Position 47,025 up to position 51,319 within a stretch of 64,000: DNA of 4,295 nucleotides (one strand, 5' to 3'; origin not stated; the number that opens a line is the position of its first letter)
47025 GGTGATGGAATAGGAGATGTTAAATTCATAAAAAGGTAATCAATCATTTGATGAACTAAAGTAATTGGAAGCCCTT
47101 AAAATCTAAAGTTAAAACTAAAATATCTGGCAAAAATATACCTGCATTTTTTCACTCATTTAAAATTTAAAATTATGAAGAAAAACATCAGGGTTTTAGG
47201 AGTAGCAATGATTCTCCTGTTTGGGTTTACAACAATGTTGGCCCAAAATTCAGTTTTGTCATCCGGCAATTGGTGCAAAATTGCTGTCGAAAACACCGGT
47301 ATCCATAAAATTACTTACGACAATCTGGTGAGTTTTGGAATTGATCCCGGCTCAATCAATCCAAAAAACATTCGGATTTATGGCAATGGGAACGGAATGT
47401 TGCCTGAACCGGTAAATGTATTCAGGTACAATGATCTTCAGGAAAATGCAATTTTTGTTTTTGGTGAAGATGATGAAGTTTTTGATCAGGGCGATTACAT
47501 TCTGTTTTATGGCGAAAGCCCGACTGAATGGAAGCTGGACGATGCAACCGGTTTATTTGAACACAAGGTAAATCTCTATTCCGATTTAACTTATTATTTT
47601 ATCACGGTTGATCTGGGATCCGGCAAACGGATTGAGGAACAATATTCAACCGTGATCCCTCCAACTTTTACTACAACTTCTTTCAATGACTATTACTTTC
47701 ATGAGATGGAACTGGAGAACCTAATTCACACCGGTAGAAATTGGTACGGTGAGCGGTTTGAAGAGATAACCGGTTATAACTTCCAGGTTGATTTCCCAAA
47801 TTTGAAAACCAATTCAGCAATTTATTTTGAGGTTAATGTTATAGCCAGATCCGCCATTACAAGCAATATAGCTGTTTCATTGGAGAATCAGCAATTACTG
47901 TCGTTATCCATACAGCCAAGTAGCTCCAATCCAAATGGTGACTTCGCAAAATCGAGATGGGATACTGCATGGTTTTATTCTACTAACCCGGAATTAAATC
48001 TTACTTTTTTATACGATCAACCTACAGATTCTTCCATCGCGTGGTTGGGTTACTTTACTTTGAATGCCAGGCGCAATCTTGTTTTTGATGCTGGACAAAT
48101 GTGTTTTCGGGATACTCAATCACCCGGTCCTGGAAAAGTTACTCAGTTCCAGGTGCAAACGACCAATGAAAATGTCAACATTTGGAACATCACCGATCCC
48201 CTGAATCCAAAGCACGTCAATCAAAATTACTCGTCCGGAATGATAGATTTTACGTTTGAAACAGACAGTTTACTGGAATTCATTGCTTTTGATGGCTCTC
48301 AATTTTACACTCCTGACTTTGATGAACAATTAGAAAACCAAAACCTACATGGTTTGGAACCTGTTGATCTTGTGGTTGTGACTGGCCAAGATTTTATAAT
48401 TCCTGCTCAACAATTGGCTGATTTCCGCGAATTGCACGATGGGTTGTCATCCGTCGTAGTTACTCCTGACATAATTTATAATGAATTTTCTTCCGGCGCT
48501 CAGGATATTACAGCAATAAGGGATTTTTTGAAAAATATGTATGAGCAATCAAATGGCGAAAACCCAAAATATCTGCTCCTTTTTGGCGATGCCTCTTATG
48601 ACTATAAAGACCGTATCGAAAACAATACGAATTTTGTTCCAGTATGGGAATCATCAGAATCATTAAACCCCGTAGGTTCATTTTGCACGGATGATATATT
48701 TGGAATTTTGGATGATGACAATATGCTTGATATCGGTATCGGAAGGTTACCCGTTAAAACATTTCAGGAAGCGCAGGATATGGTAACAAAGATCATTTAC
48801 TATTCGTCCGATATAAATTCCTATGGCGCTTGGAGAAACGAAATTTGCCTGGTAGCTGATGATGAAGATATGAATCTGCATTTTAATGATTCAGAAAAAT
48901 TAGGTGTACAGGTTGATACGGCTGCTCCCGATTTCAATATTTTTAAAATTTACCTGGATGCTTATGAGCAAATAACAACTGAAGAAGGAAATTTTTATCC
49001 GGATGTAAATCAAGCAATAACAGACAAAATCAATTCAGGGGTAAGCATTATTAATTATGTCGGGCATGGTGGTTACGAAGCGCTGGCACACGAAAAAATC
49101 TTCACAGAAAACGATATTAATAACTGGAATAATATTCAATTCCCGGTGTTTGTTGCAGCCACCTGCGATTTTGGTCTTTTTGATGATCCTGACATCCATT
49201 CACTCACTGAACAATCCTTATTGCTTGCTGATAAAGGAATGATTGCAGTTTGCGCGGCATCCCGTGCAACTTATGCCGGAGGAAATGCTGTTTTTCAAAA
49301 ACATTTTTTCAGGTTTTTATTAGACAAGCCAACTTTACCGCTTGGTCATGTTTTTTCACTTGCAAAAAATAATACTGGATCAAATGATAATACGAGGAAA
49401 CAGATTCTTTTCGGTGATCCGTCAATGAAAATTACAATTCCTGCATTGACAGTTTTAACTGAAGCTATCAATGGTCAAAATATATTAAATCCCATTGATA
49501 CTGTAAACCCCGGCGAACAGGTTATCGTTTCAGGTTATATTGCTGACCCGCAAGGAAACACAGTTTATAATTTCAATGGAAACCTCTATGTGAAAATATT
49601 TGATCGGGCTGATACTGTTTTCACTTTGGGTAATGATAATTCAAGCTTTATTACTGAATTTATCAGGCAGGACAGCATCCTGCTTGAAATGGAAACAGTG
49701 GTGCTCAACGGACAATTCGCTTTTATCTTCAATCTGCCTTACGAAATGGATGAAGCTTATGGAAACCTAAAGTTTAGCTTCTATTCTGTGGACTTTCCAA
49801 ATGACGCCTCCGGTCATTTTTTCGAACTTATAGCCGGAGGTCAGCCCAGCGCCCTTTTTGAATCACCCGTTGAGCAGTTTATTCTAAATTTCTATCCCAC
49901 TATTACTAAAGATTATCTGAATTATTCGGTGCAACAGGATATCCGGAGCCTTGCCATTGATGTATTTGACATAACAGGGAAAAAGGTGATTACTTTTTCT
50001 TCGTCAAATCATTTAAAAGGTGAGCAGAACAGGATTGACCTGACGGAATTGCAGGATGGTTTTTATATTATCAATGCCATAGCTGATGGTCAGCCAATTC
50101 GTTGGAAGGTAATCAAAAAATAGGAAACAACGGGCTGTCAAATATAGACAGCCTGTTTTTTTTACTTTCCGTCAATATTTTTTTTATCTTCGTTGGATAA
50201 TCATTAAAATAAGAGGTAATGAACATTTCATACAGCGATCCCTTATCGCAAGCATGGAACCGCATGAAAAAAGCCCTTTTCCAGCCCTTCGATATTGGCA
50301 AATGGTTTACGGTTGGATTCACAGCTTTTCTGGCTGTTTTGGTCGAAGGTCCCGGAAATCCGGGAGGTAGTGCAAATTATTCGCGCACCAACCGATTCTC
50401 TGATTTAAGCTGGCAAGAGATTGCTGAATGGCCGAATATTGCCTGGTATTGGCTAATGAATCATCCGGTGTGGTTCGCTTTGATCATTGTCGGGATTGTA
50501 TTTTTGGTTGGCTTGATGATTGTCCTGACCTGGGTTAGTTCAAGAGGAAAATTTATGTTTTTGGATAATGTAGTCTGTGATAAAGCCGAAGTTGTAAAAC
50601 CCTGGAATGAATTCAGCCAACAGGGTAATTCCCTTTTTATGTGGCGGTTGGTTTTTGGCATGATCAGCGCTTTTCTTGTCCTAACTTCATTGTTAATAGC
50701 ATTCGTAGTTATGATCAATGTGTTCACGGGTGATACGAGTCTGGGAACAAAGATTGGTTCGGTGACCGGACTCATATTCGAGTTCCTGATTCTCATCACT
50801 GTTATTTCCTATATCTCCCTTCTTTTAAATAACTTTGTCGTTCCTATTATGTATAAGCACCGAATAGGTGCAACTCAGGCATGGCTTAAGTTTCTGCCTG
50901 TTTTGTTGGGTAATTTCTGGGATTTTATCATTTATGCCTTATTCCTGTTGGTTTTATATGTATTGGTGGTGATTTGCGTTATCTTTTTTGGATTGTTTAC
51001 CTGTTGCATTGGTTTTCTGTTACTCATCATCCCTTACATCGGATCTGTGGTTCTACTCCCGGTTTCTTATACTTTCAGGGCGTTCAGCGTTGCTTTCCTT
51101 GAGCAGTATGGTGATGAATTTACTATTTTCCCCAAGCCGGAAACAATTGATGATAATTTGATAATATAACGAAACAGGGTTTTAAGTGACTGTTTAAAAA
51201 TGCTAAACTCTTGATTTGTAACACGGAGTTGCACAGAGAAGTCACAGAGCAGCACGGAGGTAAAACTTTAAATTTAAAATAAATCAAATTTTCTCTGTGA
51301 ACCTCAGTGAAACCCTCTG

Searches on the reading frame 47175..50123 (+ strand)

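Call 59: search_protein_families(library=pfam, proteins=[window:47175-50123:+], max_evalue=0.001)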
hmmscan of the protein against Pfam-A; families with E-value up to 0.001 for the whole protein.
window:47175-50123:+ (982 aa): 2 families
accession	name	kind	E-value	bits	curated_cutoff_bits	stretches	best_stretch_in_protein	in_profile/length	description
PF01364.23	Peptidase_C25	-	2.1e-100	337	23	1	400-752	2-373/374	Peptidase family C25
PF18962.6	Por_Secre_tail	-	2e-07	31.6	27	1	907-973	2-67/75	Secretion system C-terminal sorting domain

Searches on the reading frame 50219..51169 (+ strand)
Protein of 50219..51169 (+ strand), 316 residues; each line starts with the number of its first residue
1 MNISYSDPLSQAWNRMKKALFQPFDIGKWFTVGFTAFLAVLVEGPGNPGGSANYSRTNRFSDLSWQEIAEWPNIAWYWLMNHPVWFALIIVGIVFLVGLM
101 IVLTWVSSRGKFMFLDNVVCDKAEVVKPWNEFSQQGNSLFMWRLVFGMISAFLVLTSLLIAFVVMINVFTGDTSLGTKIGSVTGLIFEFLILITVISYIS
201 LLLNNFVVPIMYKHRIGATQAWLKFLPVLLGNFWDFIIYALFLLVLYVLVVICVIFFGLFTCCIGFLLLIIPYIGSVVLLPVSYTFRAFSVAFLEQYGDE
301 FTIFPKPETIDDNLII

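Call 59: search_protein_families(library=pfam, proteins=[window:50219-51169:+], max_evalue=0.001)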
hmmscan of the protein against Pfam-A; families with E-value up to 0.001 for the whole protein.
window:50219-51169:+ (316 aa): 1 family
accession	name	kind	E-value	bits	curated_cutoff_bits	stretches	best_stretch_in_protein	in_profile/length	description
PF24400.1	DUF7544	-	9e-29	101.1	27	1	7-280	5-246/302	Family of unknown function (DUF7544)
